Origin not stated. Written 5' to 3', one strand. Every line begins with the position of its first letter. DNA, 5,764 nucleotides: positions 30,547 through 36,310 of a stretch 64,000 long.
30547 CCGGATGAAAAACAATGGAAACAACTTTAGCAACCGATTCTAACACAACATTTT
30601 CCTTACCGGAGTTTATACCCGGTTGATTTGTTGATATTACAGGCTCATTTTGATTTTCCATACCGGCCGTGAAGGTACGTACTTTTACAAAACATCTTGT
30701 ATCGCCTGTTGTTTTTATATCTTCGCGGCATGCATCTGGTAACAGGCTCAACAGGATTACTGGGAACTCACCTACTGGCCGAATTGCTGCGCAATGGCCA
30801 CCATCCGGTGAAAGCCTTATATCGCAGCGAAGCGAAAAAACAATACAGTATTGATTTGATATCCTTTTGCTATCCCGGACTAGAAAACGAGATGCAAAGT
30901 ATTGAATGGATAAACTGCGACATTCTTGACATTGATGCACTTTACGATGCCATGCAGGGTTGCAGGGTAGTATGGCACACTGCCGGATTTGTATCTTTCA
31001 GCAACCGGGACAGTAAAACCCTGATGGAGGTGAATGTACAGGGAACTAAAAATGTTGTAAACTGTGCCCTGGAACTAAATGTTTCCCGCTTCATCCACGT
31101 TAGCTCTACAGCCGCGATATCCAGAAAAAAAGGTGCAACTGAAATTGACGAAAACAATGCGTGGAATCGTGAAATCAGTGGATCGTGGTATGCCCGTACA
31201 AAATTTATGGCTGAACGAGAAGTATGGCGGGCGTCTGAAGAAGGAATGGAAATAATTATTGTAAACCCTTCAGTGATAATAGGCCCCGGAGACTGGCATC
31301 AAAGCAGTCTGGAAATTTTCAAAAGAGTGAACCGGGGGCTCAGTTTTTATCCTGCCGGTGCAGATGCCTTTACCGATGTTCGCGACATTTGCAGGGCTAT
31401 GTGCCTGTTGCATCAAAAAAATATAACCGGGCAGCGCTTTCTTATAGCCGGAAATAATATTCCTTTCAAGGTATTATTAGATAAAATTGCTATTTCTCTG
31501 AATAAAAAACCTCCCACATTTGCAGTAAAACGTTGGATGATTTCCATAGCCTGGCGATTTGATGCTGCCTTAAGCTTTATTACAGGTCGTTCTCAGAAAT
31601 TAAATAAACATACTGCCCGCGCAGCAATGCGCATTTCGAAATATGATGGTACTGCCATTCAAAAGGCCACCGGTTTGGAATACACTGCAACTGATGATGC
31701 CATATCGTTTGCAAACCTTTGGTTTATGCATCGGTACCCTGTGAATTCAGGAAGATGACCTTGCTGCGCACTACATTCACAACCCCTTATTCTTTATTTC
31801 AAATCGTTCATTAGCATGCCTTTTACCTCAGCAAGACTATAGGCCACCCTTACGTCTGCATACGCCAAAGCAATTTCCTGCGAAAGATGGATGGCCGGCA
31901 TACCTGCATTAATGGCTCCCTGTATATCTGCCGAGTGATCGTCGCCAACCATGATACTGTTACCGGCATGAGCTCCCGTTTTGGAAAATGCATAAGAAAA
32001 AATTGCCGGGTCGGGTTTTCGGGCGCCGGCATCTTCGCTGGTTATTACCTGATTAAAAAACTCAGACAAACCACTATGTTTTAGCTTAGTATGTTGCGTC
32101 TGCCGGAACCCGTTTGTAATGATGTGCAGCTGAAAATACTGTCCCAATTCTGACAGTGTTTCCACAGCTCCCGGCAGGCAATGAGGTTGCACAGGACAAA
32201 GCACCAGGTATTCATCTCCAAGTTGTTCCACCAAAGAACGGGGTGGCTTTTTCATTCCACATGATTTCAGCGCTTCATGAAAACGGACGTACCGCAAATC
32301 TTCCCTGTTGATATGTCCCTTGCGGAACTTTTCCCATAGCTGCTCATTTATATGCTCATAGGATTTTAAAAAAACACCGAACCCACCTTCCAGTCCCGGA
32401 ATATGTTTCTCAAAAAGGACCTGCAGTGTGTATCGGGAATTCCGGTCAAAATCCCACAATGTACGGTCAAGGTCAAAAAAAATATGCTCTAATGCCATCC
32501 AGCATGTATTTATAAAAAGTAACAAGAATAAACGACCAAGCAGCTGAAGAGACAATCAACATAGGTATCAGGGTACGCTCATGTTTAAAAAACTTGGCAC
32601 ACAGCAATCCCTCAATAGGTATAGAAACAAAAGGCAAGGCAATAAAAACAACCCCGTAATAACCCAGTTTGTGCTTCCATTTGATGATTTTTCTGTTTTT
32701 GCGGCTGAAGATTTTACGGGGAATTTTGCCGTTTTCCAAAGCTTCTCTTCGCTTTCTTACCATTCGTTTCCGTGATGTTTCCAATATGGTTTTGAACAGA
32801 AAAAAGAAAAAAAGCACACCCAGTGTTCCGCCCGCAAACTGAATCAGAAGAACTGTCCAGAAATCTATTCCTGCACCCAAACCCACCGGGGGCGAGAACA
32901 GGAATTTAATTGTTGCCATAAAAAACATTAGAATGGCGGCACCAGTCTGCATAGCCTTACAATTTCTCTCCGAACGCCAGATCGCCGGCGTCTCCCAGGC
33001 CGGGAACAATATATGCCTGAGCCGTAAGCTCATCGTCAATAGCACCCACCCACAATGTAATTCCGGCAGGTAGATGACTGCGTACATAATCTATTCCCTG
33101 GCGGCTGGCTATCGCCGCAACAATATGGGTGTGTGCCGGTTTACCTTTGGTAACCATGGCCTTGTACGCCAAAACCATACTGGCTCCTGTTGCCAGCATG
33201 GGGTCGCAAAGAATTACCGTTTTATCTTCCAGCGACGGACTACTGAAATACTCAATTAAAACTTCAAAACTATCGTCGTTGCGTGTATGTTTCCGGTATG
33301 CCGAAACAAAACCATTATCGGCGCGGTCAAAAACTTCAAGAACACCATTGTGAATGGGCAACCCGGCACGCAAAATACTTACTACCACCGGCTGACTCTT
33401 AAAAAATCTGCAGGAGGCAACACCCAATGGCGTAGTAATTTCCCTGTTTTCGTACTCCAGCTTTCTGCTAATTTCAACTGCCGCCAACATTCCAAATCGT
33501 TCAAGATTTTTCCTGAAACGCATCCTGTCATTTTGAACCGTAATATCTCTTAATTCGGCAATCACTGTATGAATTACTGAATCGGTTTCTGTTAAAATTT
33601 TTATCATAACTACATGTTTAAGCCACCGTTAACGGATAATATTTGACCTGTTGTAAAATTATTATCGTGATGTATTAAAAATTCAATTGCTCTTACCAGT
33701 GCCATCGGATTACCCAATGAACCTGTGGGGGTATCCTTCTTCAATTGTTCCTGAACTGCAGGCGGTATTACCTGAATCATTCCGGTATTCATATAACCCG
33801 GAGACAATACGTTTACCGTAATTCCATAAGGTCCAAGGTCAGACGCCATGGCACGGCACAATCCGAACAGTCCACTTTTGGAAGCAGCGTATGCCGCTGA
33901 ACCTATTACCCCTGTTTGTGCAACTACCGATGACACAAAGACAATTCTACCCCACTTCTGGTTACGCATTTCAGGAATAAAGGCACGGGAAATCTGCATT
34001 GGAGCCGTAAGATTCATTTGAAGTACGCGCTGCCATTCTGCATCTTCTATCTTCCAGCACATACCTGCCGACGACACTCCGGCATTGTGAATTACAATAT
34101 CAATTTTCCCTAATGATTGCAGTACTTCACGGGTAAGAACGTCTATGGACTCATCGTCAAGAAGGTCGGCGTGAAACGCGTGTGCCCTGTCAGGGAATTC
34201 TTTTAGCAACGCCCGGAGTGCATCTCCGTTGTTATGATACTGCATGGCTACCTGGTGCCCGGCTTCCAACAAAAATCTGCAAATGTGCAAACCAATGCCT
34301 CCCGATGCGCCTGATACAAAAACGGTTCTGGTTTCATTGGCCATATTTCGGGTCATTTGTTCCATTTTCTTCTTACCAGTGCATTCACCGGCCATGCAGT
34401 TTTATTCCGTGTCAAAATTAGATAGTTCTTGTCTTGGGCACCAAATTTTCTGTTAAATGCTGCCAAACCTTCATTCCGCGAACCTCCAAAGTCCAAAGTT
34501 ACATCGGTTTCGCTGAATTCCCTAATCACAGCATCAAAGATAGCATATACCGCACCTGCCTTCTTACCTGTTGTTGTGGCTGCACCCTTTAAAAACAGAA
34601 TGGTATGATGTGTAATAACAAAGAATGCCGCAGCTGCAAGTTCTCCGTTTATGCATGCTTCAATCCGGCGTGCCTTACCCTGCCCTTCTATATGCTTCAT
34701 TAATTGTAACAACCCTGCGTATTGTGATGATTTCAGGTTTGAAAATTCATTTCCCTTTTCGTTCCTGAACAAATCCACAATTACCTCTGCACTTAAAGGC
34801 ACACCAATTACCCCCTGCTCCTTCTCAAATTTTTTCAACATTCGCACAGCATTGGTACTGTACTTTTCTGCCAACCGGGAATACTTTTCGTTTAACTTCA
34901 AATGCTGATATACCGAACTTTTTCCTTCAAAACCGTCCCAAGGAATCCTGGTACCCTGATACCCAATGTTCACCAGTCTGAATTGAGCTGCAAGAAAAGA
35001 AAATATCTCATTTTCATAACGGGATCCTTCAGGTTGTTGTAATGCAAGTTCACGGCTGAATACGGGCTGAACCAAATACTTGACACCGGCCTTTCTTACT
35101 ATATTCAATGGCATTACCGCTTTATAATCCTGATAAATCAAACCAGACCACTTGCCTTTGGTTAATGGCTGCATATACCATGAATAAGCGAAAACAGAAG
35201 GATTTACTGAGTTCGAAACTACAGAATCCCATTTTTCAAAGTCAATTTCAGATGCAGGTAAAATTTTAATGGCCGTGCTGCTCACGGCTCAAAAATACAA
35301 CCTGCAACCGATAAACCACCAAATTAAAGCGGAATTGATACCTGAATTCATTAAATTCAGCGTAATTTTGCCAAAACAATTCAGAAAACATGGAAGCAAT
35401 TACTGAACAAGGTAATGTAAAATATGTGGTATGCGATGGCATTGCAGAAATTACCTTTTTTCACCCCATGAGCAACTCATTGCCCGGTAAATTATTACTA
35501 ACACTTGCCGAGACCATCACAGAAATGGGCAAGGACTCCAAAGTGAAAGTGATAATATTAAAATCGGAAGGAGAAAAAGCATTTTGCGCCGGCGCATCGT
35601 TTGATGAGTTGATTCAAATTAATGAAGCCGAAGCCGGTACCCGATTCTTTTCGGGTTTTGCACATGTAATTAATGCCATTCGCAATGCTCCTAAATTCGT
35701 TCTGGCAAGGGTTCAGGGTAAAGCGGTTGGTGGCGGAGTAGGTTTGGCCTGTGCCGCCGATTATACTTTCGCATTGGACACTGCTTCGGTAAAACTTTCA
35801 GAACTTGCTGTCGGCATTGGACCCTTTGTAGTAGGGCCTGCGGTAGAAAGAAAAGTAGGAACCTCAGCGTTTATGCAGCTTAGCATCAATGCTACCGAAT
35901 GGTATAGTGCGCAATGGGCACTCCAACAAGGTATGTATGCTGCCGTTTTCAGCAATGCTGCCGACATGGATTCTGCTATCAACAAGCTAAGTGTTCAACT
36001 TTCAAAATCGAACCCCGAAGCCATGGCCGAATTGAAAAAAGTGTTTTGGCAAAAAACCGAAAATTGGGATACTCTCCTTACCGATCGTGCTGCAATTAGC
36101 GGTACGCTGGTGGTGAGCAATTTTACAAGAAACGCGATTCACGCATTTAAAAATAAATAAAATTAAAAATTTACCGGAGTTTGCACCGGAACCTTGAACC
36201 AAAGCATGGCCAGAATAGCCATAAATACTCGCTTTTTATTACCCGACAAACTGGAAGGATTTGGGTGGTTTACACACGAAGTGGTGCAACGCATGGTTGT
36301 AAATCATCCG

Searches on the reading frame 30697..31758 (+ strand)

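Call 11: search_protein_families(library=pfam, proteins=[window:30697-31758:+])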
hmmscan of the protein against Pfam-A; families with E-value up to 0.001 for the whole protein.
window:30697-31758:+ (353 aa): 9 families
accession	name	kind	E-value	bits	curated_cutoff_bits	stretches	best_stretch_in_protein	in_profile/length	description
PF01370.27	Epimerase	-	2.5e-30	106.1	20.9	1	14-250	2-239/240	NAD dependent epimerase/dehydratase family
PF07993.18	NAD_binding_4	-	8e-25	87.9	20.1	1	15-212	1-220/258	Male sterility protein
PF01073.25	3Beta_HSD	-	9.5e-24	84.3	22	1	14-203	1-190/280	3-beta hydroxysteroid dehydrogenase/isomerase family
PF13460.12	NAD_binding_10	-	1.1e-14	55.2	27.2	1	17-192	1-144/184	NAD(P)H-binding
PF16363.11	GDP_Man_Dehyd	-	7.9e-13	49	27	1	14-253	1-251/332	GDP-mannose 4,6 dehydratase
PF02719.21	Polysacc_synt_2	-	1.4e-12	47.8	20.2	1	14-142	2-133/293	Polysaccharide biosynthesis protein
PF08659.16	KR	-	7.9e-10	39.4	22.6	1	11-148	1-147/180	KR domain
PF04321.23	RmlD_sub_bind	-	1.8e-06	27.7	27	1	14-181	4-141/287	RmlD substrate binding domain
PF05368.20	NmrA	-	1.2e-05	25.6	27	1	14-143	6-113/298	NmrA-like family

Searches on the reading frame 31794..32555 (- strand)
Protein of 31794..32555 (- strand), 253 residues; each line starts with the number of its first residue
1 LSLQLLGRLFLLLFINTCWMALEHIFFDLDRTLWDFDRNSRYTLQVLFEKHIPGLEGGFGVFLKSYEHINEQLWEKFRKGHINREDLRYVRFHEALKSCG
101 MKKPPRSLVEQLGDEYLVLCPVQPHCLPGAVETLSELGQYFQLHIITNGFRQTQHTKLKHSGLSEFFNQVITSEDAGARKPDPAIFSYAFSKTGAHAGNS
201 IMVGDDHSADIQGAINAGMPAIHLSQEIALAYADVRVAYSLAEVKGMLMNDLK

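Call 11: search_protein_families(library=pfam, proteins=[window:31794-32555:-])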
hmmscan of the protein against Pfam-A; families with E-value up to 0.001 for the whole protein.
window:31794-32555:- (253 aa): 3 families
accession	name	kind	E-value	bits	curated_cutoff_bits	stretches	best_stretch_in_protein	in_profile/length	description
PF13419.12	HAD_2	-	8e-22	78.6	23.8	1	25-222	1-176/178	Haloacid dehalogenase-like hydrolase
PF00702.32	Hydrolase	-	1.3e-19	71.7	26.4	1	24-218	3-191/191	haloacid dehalogenase-like hydrolase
PF13242.12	Hydrolase_like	-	1.3e-10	41.4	22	1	178-223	2-47/75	HAD-hyrolase-like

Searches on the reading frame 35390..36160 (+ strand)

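Call 67: search_protein_families(library=pfam, proteins=[window:35390-36160:+], max_evalue=0.00001)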
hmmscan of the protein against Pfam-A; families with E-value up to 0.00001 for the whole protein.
window:35390-36160:+ (256 aa): 2 families
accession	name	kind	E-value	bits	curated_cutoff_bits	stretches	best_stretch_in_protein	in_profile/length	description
PF00378.25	ECH_1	-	3.9e-36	125.1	27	1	16-234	4-218/251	Enoyl-CoA hydratase/isomerase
PF16113.10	ECH_2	-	2.6e-19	70.4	27.2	1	29-202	13-186/335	Enoyl-CoA hydratase/isomerase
